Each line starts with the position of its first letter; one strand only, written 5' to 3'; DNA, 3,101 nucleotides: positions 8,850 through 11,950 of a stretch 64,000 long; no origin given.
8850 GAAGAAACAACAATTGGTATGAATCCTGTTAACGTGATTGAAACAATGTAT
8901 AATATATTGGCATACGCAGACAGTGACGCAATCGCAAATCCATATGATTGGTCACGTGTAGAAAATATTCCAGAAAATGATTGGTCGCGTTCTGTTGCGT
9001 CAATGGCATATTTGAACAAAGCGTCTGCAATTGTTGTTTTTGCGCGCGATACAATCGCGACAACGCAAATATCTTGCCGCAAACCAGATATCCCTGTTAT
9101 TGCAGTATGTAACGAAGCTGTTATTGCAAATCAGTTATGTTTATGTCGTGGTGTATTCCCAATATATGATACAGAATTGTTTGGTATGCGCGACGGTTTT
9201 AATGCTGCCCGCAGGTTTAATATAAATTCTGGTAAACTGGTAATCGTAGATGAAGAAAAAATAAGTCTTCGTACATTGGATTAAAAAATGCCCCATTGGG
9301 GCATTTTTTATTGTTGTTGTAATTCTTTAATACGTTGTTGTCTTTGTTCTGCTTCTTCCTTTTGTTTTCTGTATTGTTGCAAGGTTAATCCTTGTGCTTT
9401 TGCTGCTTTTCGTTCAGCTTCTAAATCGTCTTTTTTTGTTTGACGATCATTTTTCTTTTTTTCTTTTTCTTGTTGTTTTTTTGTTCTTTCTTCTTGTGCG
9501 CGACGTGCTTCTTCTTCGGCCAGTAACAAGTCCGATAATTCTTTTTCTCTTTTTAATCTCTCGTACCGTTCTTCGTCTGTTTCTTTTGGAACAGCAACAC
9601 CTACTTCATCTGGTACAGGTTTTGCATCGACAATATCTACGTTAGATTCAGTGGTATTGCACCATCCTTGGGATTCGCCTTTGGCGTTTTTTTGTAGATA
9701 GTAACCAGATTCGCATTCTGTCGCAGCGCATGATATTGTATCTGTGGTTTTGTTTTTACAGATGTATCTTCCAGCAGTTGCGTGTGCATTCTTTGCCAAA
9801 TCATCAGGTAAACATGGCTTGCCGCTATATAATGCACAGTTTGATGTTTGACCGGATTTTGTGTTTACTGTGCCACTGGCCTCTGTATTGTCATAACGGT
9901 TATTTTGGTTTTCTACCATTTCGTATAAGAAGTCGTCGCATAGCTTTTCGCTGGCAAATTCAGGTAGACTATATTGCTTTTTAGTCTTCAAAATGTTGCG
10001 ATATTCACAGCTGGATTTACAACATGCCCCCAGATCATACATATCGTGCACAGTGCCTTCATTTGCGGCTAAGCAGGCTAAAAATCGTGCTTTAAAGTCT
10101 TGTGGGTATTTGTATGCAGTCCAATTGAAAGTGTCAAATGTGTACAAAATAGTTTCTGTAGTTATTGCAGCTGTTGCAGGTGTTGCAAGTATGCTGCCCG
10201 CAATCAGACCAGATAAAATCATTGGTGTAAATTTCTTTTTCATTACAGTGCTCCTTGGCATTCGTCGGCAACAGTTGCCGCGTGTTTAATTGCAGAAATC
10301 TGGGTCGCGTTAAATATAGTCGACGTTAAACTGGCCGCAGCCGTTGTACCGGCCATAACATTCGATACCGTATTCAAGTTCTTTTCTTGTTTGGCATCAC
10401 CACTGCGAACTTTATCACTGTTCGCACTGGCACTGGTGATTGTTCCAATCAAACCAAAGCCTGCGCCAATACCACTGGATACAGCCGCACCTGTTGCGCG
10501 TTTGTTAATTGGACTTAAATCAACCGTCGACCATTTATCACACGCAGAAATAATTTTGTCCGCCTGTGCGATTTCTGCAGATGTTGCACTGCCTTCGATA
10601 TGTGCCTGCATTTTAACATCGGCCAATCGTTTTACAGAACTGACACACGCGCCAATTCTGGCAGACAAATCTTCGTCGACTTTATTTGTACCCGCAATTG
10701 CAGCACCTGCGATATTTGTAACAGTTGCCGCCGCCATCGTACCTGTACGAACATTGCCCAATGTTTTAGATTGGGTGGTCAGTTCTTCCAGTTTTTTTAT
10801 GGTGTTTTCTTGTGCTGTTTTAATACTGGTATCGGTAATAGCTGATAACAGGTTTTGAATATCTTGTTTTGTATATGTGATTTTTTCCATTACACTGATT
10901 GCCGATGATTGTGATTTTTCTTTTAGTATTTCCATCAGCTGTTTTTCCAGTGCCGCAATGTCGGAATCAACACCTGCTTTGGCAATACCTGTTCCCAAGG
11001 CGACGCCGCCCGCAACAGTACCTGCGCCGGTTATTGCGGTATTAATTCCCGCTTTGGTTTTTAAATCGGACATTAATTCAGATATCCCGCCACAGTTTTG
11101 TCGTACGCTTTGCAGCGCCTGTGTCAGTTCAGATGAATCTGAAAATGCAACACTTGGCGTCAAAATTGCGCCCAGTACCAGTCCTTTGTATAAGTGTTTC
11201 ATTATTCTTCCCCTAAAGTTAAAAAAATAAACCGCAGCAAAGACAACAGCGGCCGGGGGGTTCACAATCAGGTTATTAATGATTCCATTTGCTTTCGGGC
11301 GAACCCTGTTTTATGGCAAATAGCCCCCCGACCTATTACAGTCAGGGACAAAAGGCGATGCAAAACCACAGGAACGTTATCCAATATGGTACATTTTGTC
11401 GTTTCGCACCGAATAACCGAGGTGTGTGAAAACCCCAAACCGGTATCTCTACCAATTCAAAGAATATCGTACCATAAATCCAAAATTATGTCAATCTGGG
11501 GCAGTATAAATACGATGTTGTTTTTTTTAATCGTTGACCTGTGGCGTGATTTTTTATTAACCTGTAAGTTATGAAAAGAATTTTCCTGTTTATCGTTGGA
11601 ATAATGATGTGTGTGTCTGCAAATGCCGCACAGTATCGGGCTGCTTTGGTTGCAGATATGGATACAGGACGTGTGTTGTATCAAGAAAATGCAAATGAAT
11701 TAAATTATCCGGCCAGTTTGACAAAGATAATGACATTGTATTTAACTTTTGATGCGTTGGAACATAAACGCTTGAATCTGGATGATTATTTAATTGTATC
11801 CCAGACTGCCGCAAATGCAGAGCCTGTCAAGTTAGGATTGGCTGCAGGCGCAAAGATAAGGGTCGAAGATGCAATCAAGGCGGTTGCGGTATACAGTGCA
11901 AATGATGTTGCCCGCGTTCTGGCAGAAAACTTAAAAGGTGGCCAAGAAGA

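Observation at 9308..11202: Two-gene operon of secreted low-complexity proteins (TAATG-coupled)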

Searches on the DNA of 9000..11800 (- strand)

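Call 60: search_rna_families(source=window, start=9000, end=11800, threshold=evalue, max_evalue=1)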
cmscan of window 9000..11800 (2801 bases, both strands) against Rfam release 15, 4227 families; matches with E-value up to 1: 0.
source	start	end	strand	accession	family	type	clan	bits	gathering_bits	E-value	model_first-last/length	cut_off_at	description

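Call 78: search_rna_families(sources=[L018, L007, L066, L015, L039], threshold=evalue, max_evalue=5)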
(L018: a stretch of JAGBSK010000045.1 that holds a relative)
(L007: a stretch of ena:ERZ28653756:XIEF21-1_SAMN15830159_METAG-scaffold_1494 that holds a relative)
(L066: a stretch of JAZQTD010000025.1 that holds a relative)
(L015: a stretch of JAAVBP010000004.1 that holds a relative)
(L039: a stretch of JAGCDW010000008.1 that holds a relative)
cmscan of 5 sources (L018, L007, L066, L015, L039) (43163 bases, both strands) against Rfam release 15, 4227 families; matches with E-value up to 5: 11.
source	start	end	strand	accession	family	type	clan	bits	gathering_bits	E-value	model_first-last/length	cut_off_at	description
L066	9125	9215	+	RF02221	sRNA-Xcc1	Gene; sRNA;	-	42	53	0.00036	1-87/87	no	sRNA-Xcc1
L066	3513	3607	-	RF02221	sRNA-Xcc1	Gene; sRNA;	-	34.7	53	0.019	1-87/87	no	sRNA-Xcc1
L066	4348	4401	-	RF00184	PVX_3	Cis-reg;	-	32.6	42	0.0024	1-54/54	no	Potato virus X cis-acting regulatory element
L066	97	228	-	RF01859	Phe_leader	Cis-reg; leader;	-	28.1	55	1.1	1-125/125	no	Phenylalanine leader peptide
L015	7141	7219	-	RF02029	sraA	Gene; sRNA;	-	26.7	56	4.6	1-95/95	no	sraA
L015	10341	10412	-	RF00331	snoZ169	Gene; snRNA; snoRNA; CD-box;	-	25.9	55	2.8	1-69/69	no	Small nucleolar RNA Z169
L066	2625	2646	-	RF01114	TMV_UPD-PK1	Cis-reg;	-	25.5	33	0.42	1-22/22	no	Pseudoknot of upstream pseudoknot domain (UPD) of the 3'UTR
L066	6673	6769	+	RF01859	Phe_leader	Cis-reg; leader;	-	25.2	55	4.5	1-125/125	no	Phenylalanine leader peptide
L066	6739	6819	-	RF00624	P9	Gene;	-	21.8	43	1.8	1-74/74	no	Pseudomonas sRNA P9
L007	344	447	+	RF01394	isrK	Gene; sRNA;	-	21.2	50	1.8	1-77/77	no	isrK Hfq binding RNA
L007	1408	1481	-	RF01926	mir-981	Gene; miRNA;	-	17.5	51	3.2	1-86/86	no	mir-981 microRNA precursor family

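Call 79: search_rna_families(source=L066, start=8950, end=9300, threshold=evalue, max_evalue=10, show_alignments=2)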
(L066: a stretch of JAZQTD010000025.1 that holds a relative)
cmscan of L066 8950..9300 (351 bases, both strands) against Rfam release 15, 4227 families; matches with E-value up to 10: 3.
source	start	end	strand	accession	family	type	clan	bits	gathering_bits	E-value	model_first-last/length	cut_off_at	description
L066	9125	9215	+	RF02221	sRNA-Xcc1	Gene; sRNA;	-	42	53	2.9e-06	1-87/87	no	sRNA-Xcc1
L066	8998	9151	-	RF02043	HOTTIP_4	Gene; lncRNA;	-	14.9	45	2.7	1-166/166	no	HOXA transcript at the distal tip, conserved region 4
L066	9062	9096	-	RF00184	PVX_3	Cis-reg;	-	11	42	9.6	1-54/54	no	Potato virus X cis-acting regulatory element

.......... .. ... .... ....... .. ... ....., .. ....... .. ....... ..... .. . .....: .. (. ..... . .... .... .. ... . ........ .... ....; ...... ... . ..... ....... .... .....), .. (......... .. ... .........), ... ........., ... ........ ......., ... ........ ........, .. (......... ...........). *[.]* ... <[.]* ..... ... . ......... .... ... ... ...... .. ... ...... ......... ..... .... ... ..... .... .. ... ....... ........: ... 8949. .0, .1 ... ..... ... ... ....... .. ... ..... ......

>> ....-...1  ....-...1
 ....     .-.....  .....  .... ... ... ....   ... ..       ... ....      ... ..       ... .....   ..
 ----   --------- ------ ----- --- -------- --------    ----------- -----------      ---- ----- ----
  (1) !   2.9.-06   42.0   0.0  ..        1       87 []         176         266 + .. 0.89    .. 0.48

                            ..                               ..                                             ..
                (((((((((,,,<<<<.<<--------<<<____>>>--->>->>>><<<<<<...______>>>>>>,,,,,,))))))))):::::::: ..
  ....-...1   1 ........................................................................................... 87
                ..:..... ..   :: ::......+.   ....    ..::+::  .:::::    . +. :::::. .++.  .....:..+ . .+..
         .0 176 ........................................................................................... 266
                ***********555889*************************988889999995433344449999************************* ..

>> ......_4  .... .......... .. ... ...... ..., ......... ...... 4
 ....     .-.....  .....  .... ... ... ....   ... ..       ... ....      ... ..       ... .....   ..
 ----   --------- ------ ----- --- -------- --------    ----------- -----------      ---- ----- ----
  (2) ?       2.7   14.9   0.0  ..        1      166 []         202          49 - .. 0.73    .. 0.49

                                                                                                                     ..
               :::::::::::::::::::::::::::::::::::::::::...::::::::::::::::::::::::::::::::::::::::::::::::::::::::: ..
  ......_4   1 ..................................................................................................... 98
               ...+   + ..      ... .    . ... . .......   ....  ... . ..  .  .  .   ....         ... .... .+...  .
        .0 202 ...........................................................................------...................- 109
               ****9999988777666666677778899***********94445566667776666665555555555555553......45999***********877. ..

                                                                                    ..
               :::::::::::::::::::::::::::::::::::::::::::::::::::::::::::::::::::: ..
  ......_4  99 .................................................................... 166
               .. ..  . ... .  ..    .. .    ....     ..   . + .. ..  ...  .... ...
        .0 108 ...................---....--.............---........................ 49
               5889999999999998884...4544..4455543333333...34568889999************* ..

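Call 80: search_rna_families(source=window, start=11190, end=11480, threshold=evalue, max_evalue=10, show_alignments=3)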
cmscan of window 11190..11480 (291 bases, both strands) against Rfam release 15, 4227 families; matches with E-value up to 10: 3.
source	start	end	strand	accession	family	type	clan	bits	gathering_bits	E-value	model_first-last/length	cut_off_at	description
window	11243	11333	-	RF02221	sRNA-Xcc1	Gene; sRNA;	-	30.8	53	0.0011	1-87/87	no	sRNA-Xcc1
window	11190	11248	+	RF02842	RefA1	Gene; sRNA;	-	12.4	94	2.5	153-222/222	5'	Enterococcus sRNA A1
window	11294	11347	-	RF02401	ClpQY_promoter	Cis-reg;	-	11.7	42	3.3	1-57/57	no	ClpQY promoter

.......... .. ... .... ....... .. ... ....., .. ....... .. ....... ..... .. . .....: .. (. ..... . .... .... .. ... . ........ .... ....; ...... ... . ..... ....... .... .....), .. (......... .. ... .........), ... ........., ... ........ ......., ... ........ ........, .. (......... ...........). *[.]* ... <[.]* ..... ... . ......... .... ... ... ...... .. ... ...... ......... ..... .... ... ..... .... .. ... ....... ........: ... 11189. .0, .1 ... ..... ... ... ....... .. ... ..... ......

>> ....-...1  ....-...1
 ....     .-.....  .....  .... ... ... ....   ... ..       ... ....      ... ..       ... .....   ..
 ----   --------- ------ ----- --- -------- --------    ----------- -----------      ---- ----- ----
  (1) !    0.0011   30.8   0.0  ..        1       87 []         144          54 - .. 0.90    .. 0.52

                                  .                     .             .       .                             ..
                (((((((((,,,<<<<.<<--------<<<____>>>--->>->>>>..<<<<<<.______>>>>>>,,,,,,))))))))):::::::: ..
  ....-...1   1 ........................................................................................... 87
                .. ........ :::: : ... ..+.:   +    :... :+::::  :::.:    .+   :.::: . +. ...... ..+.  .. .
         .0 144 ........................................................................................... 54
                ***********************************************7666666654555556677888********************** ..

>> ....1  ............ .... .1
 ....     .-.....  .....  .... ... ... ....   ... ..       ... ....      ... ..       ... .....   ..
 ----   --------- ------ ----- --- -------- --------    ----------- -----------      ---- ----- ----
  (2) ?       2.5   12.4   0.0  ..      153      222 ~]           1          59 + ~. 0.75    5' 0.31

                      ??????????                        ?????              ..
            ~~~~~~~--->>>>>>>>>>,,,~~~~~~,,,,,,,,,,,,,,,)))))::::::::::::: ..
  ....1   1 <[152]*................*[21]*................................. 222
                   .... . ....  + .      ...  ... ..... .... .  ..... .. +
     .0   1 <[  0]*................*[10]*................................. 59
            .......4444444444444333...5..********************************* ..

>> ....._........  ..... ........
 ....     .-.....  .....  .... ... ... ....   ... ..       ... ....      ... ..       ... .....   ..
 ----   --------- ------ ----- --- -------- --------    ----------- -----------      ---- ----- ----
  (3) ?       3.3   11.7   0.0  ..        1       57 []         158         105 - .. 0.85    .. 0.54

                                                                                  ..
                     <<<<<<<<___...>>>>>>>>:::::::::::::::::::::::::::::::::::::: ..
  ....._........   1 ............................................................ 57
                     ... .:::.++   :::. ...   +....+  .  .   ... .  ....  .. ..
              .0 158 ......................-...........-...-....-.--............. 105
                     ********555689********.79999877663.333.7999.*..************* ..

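Call 103: build_rna_model(alignment_id=A6)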
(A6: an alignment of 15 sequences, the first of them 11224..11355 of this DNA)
Model R1 built from alignment A6 (15 sequences, 151 columns); structure: RNAalifold consensus.
model positions 131; base pairs 14; branch points 0; effective number of sequences 3.2; information 0.59 bits per position. Calibrated on 0.2 Mb of random sequence (short: E-values are rough).
structure used (alignment columns):
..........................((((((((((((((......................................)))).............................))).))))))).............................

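Call 104: search_with_rna_model(model_id=R1, sources=[window, L001, L003, L005, L006, L007, L008, L009, L010, L011, L012, L013, L014, L015, L016, L017, L018, L019, L020, L022, L023, L024, L025, L026, L027, L028, L029, L030, L031, L032, L033, L034, L035, L036, L037, L038, L039, L040, L041, L042, L043, L044, L045, L046, L047, L048, L049, L050, L051, L052, L053, L054, L055, L056, L057, L058, L059, L060, L061, L062, L063, L064, L065, L066, L067, L068, L069, L070, L071, L073, L074, L075, L076, L077, L078, L079, L080, L081, L082, L083, L084, L085, L086, L087], max_evalue=0.1)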
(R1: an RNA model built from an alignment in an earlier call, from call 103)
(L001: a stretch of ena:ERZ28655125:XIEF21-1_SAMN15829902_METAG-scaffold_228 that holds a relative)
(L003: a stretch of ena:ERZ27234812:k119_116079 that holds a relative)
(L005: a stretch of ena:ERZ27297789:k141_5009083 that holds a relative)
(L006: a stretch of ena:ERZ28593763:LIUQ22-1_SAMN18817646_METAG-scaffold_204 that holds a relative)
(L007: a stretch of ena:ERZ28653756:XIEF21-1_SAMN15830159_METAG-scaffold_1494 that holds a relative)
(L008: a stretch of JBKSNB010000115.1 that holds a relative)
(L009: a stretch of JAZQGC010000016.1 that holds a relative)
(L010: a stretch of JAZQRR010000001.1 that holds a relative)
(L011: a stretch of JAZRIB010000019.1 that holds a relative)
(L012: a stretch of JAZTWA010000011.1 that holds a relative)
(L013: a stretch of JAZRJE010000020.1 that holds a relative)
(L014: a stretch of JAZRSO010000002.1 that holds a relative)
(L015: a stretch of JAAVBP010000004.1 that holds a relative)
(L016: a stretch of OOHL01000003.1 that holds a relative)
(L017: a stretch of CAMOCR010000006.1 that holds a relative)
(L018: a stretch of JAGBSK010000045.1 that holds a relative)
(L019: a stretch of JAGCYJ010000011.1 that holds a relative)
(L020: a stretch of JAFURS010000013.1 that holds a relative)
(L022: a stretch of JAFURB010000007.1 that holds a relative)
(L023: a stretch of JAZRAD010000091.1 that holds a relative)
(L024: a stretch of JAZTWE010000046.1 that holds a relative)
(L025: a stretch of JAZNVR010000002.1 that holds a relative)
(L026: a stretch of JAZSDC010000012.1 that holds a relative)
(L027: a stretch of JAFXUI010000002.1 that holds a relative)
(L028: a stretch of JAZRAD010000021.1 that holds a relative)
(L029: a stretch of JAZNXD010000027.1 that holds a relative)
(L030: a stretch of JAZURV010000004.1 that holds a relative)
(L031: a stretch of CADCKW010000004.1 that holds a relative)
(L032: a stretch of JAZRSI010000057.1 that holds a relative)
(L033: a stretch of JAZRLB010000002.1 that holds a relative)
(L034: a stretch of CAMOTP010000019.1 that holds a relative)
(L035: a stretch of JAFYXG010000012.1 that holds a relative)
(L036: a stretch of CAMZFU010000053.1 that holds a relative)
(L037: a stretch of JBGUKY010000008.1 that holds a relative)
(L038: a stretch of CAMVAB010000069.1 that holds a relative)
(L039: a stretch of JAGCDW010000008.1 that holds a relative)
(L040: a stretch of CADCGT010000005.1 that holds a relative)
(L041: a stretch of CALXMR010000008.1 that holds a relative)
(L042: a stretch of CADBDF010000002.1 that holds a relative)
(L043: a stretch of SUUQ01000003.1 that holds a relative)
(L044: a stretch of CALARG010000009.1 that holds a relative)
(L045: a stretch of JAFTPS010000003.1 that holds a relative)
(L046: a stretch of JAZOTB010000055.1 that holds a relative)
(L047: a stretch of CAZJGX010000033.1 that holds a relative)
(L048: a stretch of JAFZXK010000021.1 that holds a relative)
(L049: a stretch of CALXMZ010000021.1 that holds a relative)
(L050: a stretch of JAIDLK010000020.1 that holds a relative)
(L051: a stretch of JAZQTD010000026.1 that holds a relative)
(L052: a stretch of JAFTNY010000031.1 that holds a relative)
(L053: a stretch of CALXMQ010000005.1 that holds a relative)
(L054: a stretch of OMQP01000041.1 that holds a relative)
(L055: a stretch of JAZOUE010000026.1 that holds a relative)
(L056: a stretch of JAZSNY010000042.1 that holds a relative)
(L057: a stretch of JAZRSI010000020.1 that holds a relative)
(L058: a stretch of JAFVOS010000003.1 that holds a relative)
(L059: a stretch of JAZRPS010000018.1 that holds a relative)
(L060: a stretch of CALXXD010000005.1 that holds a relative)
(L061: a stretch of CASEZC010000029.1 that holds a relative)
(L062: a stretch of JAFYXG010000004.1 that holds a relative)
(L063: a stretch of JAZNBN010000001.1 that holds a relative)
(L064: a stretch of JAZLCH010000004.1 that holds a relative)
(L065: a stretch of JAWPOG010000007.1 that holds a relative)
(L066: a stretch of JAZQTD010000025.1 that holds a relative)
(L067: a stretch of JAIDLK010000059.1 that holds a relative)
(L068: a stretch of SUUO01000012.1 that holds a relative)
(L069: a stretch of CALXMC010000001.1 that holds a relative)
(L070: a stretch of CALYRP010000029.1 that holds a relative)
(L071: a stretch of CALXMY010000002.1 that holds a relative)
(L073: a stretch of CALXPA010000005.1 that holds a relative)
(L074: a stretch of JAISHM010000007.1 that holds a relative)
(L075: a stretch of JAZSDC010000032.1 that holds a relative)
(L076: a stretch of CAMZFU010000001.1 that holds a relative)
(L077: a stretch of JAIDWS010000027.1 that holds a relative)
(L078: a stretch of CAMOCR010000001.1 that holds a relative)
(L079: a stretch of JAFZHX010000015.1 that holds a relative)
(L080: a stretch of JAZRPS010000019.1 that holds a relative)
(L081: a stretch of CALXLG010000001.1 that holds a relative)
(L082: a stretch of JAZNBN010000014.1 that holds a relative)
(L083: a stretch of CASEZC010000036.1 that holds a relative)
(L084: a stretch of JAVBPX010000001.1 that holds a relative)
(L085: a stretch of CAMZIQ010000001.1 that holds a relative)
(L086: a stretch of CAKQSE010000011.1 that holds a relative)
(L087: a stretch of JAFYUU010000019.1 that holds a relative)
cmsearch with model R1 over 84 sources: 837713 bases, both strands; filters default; matches with E-value up to 0.1: 35.
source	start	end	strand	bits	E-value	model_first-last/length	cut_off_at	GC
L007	5852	5983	+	122.4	2.6e-26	1-131/131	no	0.48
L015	4838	4979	+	118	3e-25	1-131/131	no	0.46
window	11224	11355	-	117.8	3.3e-25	1-131/131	no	0.48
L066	9104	9234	+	116.2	8.6e-25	1-131/131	no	0.48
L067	4781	4914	+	112.7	6e-24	1-131/131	no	0.48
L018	2171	2307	+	112.6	6.3e-24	1-131/131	no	0.47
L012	7316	7448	+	109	4.7e-23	1-131/131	no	0.42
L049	9003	9135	+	105.8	2.9e-22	1-131/131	no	0.48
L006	5825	5964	+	99.1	1.2e-20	1-131/131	no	0.45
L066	3495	3630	-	97.2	3.7e-20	1-131/131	no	0.49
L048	4863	4970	+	96.4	5.7e-20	1-131/131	no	0.5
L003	5862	5986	+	95.6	9.1e-20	1-131/131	no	0.47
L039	4092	4199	+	95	1.3e-19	1-131/131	no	0.49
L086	4850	4984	+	87.9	6.7e-18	1-131/131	no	0.49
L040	4811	4918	+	87.7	7.6e-18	1-131/131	no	0.54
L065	3829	3961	+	82.4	1.5e-16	1-131/131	no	0.47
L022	4858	4975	+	34.7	7e-05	1-131/131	no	0.37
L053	10531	10643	-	34.4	8e-05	1-131/131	no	0.38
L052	701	815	+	33.5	0.00014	1-131/131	no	0.42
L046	4852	4969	+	32.3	0.00026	1-131/131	no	0.35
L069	1759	1869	+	31.9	0.00034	1-131/131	no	0.43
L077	3926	4041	+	29.7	0.0011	1-131/131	no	0.43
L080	1798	1916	+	27.5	0.0039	1-131/131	no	0.43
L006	1288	1402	+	27.5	0.004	1-131/131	no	0.38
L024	4859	4976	+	27.4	0.0042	1-131/131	no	0.35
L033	1190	1308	+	27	0.0052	1-131/131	no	0.42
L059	4859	4975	+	26.5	0.0068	1-131/131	no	0.38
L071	1073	1192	+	26.1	0.0087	1-131/131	no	0.38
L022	1392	1499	+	24.7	0.019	1-131/131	no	0.4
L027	4228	4342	+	24.5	0.021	1-131/131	no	0.36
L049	4859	4975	+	24.5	0.021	1-131/131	no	0.37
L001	5865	5981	+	23.4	0.039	1-131/131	no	0.39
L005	5867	5981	+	23.4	0.04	1-131/131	no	0.44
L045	310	425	+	22.7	0.059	1-131/131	no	0.41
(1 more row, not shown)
